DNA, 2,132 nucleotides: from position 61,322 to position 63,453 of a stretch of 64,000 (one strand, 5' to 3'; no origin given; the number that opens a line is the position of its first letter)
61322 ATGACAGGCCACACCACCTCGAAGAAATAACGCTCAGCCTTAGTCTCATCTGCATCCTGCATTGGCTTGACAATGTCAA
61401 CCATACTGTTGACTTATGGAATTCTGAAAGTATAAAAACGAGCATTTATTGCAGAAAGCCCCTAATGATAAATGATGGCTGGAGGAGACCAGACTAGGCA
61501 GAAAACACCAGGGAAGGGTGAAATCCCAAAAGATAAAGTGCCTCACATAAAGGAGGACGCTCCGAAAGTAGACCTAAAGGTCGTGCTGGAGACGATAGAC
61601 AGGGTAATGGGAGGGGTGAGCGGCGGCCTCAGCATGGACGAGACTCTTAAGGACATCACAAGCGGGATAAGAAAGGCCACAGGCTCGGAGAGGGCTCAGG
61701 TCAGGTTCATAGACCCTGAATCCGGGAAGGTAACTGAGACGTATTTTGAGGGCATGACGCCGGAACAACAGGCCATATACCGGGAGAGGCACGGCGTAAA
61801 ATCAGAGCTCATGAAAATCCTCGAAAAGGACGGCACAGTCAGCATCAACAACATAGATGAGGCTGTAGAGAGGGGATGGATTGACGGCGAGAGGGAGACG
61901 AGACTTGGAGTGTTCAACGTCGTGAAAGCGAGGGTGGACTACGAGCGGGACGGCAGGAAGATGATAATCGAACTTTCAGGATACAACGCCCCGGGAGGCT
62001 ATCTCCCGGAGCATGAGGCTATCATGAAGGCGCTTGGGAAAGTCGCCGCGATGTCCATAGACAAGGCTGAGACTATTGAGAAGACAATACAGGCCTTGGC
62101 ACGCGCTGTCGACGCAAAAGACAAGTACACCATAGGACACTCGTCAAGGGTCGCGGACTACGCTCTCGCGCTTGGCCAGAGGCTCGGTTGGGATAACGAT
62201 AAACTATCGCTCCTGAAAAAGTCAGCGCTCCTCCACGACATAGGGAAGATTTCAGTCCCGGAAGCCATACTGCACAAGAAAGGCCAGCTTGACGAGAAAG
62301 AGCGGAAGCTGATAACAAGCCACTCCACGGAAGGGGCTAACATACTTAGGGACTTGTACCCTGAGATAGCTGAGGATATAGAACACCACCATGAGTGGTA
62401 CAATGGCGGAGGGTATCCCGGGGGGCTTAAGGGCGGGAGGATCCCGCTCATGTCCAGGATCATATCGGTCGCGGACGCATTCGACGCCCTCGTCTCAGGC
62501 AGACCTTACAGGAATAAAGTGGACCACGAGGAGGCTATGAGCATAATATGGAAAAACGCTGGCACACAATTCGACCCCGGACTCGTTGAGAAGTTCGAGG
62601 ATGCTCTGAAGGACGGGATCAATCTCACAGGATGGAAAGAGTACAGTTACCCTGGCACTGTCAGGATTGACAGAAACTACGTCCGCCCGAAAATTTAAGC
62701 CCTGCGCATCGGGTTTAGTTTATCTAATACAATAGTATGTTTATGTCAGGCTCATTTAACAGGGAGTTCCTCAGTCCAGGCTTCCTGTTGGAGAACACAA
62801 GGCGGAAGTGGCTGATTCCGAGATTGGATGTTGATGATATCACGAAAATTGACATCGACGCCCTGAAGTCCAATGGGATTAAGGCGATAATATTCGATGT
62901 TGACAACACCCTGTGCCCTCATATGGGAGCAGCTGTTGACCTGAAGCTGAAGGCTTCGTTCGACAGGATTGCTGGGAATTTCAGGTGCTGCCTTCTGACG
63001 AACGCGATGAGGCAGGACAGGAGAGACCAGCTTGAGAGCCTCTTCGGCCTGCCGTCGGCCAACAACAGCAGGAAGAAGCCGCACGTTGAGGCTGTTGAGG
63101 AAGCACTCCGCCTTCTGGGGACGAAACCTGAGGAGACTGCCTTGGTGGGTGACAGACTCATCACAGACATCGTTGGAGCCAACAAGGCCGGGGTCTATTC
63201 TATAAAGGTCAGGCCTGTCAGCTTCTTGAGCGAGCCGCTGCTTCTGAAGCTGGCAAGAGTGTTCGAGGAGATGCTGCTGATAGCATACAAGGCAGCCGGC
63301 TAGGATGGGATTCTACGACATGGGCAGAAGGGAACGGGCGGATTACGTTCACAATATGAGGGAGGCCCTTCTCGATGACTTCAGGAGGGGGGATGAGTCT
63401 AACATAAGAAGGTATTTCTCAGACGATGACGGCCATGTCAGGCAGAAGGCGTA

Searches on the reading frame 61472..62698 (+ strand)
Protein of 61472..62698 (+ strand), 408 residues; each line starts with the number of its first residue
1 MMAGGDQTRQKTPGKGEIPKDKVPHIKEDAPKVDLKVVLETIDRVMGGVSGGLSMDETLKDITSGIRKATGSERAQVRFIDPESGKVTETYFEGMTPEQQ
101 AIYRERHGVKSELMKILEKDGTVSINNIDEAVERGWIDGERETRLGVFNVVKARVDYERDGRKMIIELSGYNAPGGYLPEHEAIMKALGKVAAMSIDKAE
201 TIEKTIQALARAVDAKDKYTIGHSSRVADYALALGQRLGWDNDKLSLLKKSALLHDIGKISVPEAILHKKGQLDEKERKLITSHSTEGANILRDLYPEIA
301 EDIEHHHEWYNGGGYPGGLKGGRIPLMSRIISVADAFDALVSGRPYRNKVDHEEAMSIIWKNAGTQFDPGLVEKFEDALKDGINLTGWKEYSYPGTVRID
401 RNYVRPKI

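Call 87: search_protein_families(library=pfam, proteins=[window:61472-62698:+], max_evalue=0.001)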
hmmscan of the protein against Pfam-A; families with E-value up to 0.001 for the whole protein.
window:61472-62698:+ (408 aa): 2 families
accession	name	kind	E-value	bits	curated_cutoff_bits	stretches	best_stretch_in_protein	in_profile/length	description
PF13487.12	HD_5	-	4.9e-42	144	27.2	1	208-370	2-169/170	HD domain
PF01966.28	HD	-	1.2e-19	71.1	22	1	221-339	2-115/116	HD domain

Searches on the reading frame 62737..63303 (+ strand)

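Call 87: search_protein_families(library=pfam, proteins=[window:62737-63303:+], max_evalue=0.001)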
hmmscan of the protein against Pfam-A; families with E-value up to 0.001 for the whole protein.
window:62737-63303:+ (188 aa): 4 families
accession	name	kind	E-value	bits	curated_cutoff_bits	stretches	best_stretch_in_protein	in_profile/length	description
PF09419.16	PGP_phosphatase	-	1.2e-17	64.4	20.4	1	23-158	14-163/168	Mitochondrial PGP phosphatase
PF13242.12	Hydrolase_like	-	2.6e-11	43.7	22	1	113-159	3-49/75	HAD-hyrolase-like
PF00702.32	Hydrolase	-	5.7e-11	43.6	26.4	1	81-152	114-191/191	haloacid dehalogenase-like hydrolase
PF13419.12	HAD_2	-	3e-10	40.9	23.8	1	108-158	129-178/178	Haloacid dehalogenase-like hydrolase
